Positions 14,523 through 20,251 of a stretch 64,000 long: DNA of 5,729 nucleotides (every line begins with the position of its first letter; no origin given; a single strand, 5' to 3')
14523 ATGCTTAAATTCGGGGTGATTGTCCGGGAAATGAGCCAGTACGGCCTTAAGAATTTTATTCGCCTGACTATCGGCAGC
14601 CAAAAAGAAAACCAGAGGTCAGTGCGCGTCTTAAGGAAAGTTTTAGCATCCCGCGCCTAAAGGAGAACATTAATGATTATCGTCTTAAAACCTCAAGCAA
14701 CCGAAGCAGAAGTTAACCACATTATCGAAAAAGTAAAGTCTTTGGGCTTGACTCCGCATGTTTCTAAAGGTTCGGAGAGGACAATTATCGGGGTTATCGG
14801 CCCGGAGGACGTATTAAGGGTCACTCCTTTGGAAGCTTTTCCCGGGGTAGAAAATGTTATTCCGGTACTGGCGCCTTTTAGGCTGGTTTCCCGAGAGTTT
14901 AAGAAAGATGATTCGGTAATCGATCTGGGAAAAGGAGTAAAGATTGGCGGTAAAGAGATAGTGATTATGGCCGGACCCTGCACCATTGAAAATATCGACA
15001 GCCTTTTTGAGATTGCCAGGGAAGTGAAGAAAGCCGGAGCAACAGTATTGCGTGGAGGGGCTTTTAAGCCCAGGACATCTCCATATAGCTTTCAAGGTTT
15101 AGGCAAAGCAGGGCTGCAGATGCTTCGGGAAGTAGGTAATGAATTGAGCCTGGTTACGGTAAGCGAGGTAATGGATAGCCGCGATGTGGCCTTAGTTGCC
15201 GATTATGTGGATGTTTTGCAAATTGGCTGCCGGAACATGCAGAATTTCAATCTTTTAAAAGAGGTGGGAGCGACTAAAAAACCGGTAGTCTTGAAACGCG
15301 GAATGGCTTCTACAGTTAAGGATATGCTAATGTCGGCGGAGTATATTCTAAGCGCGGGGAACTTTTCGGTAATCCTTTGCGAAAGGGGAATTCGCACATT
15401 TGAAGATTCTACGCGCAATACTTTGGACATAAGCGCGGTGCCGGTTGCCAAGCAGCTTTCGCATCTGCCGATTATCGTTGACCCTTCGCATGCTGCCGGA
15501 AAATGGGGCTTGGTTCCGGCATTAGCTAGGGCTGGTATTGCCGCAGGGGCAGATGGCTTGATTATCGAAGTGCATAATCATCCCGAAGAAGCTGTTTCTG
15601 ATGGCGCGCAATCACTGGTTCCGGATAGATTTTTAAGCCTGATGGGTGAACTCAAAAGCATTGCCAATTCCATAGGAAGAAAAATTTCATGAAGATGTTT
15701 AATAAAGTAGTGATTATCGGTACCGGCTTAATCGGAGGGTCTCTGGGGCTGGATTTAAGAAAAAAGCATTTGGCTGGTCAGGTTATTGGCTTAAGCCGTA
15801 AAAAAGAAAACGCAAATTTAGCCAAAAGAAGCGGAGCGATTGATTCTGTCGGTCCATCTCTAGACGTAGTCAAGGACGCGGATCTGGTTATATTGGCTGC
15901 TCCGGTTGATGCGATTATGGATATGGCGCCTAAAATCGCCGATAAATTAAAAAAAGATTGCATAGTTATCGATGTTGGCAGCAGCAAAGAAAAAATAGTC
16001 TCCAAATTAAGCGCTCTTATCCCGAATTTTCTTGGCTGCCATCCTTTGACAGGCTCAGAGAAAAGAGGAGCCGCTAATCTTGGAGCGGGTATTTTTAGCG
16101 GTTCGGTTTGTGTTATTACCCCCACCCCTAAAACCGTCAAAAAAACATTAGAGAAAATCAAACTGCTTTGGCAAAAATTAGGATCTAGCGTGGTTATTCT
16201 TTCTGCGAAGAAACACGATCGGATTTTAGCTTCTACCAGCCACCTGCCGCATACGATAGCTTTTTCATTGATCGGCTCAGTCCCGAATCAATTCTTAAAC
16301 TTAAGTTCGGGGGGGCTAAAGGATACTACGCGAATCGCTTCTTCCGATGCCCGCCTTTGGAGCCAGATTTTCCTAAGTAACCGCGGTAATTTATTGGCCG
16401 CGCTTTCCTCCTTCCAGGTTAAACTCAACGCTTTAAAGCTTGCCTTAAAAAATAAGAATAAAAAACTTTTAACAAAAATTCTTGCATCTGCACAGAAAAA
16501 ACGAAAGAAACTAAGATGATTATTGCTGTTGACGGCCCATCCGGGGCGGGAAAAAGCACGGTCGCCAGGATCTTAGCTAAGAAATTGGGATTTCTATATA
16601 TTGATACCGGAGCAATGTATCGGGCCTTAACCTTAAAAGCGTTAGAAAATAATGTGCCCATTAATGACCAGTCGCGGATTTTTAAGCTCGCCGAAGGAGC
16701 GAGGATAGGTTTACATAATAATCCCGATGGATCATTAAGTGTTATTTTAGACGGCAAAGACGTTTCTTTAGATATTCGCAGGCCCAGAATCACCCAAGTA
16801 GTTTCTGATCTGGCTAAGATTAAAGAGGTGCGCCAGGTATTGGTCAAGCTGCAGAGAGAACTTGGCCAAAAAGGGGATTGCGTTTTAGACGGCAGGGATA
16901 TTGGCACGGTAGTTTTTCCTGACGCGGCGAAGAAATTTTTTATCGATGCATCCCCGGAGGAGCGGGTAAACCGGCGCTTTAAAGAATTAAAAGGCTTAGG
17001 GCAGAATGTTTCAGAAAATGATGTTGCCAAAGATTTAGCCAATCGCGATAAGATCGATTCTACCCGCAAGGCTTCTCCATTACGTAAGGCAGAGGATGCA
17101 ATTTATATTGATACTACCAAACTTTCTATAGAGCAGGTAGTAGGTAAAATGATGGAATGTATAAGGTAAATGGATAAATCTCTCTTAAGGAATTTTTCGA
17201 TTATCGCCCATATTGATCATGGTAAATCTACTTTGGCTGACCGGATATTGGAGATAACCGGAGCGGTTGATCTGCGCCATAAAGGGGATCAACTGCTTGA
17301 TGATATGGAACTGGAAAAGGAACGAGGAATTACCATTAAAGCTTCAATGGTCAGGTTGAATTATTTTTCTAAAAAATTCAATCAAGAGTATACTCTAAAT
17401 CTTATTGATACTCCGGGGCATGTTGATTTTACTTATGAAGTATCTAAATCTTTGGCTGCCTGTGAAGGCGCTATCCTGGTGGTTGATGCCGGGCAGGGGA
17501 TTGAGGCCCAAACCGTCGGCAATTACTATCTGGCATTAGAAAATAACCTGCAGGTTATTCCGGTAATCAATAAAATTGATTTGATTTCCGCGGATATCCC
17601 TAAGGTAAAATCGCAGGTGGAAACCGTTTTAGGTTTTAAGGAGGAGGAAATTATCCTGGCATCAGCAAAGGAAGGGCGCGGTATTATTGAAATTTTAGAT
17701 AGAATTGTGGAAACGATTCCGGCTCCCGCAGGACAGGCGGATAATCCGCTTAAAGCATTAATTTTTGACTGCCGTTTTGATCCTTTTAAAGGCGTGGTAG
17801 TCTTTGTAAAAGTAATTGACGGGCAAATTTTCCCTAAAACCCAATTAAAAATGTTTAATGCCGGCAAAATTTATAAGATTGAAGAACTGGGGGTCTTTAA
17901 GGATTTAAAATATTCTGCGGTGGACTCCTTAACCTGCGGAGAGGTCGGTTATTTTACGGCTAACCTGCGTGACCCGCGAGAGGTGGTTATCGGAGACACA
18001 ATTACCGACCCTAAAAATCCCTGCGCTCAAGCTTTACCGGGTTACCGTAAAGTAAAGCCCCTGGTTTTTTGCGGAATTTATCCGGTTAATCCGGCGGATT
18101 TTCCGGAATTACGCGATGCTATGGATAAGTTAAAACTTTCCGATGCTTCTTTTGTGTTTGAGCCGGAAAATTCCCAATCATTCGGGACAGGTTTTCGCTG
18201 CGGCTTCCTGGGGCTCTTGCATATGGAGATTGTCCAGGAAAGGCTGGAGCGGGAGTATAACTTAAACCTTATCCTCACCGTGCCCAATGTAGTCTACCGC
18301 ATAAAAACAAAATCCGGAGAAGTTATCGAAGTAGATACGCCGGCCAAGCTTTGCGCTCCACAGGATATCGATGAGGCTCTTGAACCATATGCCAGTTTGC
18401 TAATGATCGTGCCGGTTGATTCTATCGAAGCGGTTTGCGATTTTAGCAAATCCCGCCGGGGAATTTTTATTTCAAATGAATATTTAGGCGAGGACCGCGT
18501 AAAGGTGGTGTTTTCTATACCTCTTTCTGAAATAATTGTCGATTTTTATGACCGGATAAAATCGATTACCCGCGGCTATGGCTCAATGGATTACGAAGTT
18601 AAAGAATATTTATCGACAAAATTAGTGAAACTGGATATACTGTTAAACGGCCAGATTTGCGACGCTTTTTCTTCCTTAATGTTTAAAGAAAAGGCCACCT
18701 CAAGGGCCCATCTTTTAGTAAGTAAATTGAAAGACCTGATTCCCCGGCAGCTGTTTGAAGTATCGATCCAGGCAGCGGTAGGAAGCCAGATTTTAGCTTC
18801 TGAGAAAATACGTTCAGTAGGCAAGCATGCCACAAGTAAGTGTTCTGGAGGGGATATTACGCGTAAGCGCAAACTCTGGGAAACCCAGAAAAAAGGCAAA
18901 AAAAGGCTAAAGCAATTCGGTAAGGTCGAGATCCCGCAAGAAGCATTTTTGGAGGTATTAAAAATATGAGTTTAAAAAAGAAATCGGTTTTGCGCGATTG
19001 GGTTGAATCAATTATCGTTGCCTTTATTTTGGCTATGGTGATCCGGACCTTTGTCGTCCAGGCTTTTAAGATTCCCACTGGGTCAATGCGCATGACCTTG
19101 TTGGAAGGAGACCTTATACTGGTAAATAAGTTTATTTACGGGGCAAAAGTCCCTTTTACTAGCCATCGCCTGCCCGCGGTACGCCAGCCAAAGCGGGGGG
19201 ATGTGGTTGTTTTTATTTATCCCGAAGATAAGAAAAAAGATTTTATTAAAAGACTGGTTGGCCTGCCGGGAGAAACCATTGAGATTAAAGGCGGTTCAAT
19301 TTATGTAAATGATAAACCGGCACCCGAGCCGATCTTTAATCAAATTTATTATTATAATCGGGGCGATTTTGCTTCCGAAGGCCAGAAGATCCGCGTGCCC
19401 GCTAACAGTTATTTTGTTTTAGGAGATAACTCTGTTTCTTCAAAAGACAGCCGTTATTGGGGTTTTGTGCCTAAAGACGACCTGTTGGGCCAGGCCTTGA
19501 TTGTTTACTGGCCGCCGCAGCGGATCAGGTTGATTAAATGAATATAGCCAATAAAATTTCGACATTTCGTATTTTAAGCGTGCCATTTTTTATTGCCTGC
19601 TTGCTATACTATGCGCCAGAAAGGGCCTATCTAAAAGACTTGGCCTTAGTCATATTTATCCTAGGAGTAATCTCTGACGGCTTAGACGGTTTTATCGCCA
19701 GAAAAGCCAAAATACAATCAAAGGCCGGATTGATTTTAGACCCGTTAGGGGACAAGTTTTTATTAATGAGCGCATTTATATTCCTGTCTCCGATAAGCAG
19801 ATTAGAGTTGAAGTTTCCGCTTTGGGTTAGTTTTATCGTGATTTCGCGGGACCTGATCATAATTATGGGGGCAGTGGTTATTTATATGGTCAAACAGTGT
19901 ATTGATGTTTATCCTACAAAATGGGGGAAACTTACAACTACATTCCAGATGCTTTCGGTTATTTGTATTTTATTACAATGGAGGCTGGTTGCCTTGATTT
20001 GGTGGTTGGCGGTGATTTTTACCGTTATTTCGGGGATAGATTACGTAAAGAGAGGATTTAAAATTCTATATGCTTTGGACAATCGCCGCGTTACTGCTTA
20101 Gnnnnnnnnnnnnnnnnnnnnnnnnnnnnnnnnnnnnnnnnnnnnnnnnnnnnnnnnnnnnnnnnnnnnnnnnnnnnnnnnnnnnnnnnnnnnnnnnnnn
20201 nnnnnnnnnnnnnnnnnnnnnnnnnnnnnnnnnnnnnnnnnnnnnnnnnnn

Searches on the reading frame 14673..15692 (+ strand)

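Call 24: search_protein_families(library=pfam, proteins=[window:14673-15692:+], max_evalue=0.00001)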
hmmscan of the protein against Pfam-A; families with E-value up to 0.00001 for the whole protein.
window:14673-15692:+ (339 aa): 3 families
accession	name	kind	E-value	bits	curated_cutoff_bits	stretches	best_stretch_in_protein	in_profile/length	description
PF00793.26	DAHP_synth_1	-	7.7e-80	268.1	25.5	1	83-330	4-267/270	DAHP synthetase I family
PF18152.6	DAHP_snth_FXD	-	4.3e-24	84.5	27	1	1-66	1-66/67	DAHP synthase ferredoxin-like domain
PF03102.20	NeuB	-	9.9e-09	35.5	22.1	1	145-236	55-146/241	NeuB family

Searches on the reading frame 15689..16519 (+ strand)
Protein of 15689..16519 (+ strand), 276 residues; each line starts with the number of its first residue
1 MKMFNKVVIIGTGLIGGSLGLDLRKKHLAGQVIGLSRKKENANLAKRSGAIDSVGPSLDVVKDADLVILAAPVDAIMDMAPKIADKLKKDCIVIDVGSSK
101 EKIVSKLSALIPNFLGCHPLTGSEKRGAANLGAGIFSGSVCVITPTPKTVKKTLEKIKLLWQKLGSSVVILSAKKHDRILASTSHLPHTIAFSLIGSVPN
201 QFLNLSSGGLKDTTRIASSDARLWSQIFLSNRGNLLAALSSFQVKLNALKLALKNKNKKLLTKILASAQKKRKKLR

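Call 24: search_protein_families(library=pfam, proteins=[window:15689-16519:+], max_evalue=0.00001)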
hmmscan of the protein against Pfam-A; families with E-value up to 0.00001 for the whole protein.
window:15689-16519:+ (276 aa): 4 families
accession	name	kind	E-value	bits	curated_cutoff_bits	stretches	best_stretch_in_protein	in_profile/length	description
PF02153.23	PDH_N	-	1.1e-35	122.8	26.5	1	19-169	1-153/154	Prephenate dehydrogenase, nucleotide-binding domain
PF20463.3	PDH_C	-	1.3e-19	70.8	22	1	173-266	2-101/102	Prephenate dehydrogenase, dimerization domain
PF03807.23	F420_oxidored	-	2e-11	44.7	21.6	1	6-97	1-92/94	NADP oxidoreductase coenzyme F420-dependent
PF03446.21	NAD_binding_2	-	7.5e-06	26.5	21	0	7-108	2-104/161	NAD binding domain of 6-phosphogluconate dehydrogenase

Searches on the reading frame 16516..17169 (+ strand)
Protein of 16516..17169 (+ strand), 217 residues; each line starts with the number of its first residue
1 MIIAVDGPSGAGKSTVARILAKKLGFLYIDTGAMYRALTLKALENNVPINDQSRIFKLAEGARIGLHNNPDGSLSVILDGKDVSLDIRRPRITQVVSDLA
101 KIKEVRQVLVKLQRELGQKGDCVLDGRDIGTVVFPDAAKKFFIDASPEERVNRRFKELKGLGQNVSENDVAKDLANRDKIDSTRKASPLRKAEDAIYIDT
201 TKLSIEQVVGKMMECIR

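Call 24: search_protein_families(library=pfam, proteins=[window:16516-17169:+], max_evalue=0.00001)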
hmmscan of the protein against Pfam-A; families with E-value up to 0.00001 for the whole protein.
window:16516-17169:+ (217 aa): 4 families
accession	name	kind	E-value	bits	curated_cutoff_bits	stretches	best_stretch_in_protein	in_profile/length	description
PF02224.24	Cytidylate_kin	-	2.5e-75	253.2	26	1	3-216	1-209/211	Cytidylate kinase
PF13189.12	Cytidylate_kin2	-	3.6e-11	44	28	1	2-179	1-148/176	Cytidylate kinase-like family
PF13238.12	AAA_18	-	1.6e-07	32.2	29.4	1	3-154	1-108/128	AAA domain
PF13207.12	AAA_17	-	2e-07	31.8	27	0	7-42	2-37/136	AAA domain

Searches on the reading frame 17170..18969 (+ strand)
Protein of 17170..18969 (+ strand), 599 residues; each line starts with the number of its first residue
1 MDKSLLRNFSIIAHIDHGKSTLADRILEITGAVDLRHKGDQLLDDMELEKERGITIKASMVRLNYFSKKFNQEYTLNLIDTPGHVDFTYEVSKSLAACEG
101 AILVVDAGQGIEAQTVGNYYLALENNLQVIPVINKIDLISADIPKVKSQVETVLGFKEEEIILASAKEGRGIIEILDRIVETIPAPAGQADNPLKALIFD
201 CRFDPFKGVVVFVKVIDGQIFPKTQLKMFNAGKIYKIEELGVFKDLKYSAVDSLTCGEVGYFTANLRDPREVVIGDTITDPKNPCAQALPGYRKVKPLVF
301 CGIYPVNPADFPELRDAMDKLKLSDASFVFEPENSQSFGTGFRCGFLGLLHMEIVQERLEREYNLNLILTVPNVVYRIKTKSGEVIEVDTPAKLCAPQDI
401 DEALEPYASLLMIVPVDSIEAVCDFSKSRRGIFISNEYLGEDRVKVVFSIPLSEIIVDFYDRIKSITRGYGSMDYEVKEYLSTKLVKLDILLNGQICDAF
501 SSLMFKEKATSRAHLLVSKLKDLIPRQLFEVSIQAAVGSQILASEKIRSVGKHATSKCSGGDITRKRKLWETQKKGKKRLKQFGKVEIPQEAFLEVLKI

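Call 11: search_protein_families(library=ncbifam, proteins=[window:17170-18969:+], max_evalue=0.00001)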
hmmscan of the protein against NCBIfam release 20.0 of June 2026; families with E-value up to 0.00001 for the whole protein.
window:17170-18969:+ (599 aa): 36 families (the best 25 are shown)
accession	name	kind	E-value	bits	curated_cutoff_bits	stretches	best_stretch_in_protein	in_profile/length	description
TIGR01393.1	lepA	equivalog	1e-262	872.8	533.9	1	6-599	3-594/595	translation elongation factor 4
TIGR01394.1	TypA_BipA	equivalog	1.5e-52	178.6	757.3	1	6-286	1-292/594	translational GTPase TypA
NF012153.1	tet_protect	equivalog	2e-52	178.3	775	2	8-154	2-145/614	tetracycline resistance ribosomal protection protein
TIGR00484.1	EF-G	equivalog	2.6e-49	168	659.4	2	4-177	8-180/691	elongation factor G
NF009381.0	PRK12740.1-5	subfamily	7.4e-49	166.7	583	2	4-178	7-180/692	elongation factor G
TIGR00490.1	aEF-2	equivalog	8.1e-46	156.4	738.45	2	4-142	17-154/720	elongation factor EF-2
NF001964.0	PRK00741.1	equivalog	1.5e-36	125.9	473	2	7-181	13-190/529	peptide chain release factor 3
NF009891.0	PRK13351.1-1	equivalog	5.9e-36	124.3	597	2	4-155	7-155/681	elongation factor G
NF033148.1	tet_protect_M_W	exception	8.9e-34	116.8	1100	2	8-154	5-148/639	TetM/TetW/TetO/TetS family tetracycline resistance ribosomal protection protein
NF007583.0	PRK10218.1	equivalog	6e-33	113.7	1260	1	6-377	5-390/607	ribosome-dependent GTPase TypA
NF000120.3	47473_otr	exception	1.8e-32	112.7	900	2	8-141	4-134/608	tetracycline resistance ribosomal protection protein Otr(A)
NF012154.0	tet_protect_Q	exception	1.1e-30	106.5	1425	2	8-152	5-146/638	tetracycline resistance ribosomal protection protein Tet(Q)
TIGR00503.1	prfC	equivalog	3e-28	98.5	466.95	1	7-160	12-166/527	peptide chain release factor 3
NF012155.1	tet_protect_M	exception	7.2e-25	87.2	1420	1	8-151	5-145/639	tetracycline resistance ribosomal protection protein Tet(M)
NF009892.0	PRK13351.1-3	equivalog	2.9e-24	85.5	640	1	6-167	3-164/623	elongation factor G-like protein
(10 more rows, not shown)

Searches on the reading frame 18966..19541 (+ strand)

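Call 24: search_protein_families(library=pfam, proteins=[window:18966-19541:+], max_evalue=0.00001)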
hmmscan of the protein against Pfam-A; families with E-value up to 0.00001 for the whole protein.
window:18966-19541:+ (191 aa): 1 family
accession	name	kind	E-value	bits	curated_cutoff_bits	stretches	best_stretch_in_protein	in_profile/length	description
PF10502.14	Peptidase_S26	-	1.1e-53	182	22.9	1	10-182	2-168/168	Signal peptidase, peptidase S26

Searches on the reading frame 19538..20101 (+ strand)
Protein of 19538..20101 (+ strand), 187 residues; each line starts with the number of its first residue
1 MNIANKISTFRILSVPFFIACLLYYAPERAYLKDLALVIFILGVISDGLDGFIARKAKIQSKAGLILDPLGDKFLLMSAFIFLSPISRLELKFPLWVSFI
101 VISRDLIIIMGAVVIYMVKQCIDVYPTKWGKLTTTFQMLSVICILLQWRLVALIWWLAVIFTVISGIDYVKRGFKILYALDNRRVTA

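Call 24: search_protein_families(library=pfam, proteins=[window:19538-20101:+], max_evalue=0.00001)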
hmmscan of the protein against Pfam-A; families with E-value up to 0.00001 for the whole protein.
window:19538-20101:+ (187 aa): 1 family
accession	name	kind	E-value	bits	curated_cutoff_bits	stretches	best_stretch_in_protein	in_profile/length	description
PF01066.26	CDP-OH_P_transf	-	5.6e-31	108.4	22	1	1-164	1-152/152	CDP-alcohol phosphatidyltransferase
